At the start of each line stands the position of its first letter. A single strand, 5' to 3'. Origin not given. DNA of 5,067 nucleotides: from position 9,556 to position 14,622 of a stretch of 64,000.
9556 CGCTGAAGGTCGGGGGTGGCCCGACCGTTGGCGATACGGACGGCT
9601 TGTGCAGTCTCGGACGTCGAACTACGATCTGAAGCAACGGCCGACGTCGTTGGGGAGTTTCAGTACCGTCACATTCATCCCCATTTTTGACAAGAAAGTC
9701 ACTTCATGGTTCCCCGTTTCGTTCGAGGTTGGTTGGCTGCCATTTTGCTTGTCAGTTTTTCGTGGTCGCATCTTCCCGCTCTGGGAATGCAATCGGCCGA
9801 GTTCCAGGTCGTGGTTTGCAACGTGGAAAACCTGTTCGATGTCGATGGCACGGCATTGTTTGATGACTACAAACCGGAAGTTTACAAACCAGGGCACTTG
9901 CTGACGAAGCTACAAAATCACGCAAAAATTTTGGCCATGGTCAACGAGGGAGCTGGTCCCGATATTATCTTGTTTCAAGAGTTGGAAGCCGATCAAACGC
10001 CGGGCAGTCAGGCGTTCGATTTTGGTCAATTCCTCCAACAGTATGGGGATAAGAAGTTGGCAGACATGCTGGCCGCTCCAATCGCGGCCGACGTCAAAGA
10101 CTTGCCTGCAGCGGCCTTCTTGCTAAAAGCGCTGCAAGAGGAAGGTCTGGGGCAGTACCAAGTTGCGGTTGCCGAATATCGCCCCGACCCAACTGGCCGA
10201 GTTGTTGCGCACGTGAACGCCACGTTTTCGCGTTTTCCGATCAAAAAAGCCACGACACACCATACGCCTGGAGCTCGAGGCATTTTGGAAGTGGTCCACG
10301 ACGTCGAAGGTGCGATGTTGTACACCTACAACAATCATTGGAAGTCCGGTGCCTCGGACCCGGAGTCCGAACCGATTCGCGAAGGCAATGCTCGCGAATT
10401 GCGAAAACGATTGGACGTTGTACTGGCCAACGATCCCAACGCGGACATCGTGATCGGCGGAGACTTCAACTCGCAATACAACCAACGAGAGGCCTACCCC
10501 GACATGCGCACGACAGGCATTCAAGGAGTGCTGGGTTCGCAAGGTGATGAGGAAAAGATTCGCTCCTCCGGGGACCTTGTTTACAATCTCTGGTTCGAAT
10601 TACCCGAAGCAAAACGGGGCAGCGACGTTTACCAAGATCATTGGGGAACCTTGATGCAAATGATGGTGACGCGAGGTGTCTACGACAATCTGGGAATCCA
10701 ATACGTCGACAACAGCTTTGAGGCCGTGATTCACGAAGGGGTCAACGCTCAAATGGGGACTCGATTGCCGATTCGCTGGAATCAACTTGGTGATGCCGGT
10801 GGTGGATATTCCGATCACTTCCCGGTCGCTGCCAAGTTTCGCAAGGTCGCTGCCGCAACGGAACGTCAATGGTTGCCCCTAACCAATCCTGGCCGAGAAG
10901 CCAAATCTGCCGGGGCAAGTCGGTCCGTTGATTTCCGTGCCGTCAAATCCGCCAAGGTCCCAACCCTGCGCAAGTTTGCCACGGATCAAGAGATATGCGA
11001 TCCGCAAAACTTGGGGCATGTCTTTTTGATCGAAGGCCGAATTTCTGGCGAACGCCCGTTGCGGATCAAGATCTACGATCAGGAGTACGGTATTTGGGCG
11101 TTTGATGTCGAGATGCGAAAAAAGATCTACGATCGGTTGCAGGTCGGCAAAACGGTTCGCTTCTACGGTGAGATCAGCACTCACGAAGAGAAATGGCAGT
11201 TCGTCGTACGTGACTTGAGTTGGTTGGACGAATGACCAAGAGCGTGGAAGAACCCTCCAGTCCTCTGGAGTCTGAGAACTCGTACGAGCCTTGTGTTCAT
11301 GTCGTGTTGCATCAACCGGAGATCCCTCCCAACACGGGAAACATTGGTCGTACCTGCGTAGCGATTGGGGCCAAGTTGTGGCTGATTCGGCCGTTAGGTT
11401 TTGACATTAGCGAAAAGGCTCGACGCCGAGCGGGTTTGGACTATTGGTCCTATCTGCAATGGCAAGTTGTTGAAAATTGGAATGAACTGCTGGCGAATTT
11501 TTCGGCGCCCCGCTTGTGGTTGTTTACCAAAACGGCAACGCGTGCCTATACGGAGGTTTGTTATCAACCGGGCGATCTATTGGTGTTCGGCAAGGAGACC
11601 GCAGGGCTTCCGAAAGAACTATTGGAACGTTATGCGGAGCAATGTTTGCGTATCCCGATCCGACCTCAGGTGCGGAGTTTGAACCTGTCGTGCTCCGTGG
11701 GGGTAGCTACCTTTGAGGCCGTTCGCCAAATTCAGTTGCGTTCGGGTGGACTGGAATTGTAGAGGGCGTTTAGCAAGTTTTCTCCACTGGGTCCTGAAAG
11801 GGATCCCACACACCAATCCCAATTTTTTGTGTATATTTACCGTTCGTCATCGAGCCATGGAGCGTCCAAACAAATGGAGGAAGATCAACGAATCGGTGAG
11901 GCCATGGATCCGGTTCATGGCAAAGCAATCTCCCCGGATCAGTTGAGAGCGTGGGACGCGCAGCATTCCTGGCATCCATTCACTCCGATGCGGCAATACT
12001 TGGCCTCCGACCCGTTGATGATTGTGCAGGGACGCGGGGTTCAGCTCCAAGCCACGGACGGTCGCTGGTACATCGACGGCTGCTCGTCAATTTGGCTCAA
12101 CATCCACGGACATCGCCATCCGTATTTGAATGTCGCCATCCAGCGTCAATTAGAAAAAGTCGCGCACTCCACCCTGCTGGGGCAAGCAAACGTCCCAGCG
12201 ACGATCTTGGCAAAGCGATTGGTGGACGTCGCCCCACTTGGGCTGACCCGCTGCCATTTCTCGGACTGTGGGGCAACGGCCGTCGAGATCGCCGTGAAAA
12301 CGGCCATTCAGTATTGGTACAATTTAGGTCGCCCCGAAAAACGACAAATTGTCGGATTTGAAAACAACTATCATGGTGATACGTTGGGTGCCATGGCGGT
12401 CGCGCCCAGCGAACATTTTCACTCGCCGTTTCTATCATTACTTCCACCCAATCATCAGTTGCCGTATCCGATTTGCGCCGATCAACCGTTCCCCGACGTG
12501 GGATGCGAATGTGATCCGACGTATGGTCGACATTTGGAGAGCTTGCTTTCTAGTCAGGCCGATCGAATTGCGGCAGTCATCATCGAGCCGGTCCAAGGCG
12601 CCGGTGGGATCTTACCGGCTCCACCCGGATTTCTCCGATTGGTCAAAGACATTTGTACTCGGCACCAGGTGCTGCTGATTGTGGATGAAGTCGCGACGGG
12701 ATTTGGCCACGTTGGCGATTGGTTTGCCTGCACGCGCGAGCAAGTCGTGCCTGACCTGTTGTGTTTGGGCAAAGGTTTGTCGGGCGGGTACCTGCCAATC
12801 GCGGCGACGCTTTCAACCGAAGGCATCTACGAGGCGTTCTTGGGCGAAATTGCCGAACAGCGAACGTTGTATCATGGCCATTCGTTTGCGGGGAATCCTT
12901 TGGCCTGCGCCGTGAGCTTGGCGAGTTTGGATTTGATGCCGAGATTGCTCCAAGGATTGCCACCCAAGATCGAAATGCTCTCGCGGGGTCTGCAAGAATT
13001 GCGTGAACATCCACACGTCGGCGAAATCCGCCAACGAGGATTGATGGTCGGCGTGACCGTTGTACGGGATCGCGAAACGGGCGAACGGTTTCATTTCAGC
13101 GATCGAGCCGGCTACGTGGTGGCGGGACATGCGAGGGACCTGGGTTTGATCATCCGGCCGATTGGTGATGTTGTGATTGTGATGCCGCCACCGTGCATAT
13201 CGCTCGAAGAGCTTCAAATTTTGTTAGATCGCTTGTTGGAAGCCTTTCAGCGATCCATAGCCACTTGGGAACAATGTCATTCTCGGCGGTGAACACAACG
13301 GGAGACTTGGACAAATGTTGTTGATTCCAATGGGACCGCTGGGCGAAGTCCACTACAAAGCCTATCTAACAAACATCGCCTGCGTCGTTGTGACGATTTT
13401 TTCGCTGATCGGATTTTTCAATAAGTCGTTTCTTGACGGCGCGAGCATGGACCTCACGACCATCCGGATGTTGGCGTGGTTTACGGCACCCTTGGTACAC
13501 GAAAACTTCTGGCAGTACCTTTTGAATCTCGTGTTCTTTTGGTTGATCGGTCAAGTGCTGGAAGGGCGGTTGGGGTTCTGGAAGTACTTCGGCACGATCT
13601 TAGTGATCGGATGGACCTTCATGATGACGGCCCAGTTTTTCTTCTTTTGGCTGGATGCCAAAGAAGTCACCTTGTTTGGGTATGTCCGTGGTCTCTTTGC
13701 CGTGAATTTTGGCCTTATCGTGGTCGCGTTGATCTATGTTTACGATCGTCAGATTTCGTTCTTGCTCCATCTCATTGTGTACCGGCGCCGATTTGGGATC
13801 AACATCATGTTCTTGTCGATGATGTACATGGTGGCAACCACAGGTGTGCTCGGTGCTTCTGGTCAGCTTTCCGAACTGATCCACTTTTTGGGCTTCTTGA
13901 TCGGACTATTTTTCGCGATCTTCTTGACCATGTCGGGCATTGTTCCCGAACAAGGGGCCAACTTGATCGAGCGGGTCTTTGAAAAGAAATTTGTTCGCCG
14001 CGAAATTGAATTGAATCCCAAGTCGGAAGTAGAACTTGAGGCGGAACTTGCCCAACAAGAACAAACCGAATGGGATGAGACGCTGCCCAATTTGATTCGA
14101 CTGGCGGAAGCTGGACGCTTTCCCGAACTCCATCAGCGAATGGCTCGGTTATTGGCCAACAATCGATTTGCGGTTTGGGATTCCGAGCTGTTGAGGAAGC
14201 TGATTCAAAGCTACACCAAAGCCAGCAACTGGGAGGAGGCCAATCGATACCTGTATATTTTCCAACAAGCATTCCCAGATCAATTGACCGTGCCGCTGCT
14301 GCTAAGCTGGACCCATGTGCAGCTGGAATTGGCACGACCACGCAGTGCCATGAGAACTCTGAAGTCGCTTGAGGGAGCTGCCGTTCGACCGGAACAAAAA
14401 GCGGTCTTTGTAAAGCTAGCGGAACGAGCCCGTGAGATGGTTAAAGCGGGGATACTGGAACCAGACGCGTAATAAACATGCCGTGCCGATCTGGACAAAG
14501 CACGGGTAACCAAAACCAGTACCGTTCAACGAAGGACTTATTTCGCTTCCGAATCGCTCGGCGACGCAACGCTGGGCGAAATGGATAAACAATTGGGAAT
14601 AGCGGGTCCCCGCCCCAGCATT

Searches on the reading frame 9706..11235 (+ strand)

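Call 19: search_protein_families(library=pfam, proteins=[window:9706-11235:+], max_evalue=0.0001)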
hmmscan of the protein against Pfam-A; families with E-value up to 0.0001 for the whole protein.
window:9706-11235:+ (509 aa): 2 families
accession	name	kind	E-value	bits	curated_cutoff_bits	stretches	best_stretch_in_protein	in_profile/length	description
PF19580.5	Exo_endo_phos_3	-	1.2e-20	74.2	27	1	189-379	128-310/311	Endonuclease/Exonuclease/phosphatase family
PF03372.29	Exo_endo_phos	-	3.4e-06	27.4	24.5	1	75-263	22-163/225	Endonuclease/Exonuclease/phosphatase family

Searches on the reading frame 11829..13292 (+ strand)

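Call 19: search_protein_families(library=pfam, proteins=[window:11829-13292:+], max_evalue=0.0001)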
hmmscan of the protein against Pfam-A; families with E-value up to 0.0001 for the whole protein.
window:11829-13292:+ (487 aa): 1 family
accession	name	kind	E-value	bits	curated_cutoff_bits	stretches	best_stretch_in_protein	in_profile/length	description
PF00202.27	Aminotran_3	-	5.9e-100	335.2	30.5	1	63-472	11-402/403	Aminotransferase class-III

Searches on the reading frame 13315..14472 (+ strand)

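Call 19: search_protein_families(library=pfam, proteins=[window:13315-14472:+], max_evalue=0.0001)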
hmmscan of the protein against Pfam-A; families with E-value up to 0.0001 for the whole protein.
window:13315-14472:+ (385 aa): 1 family
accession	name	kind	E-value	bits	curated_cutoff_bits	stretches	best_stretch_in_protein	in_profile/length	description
PF01694.28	Rhomboid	-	5.7e-08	33.5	22.6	1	53-204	5-140/143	Rhomboid domain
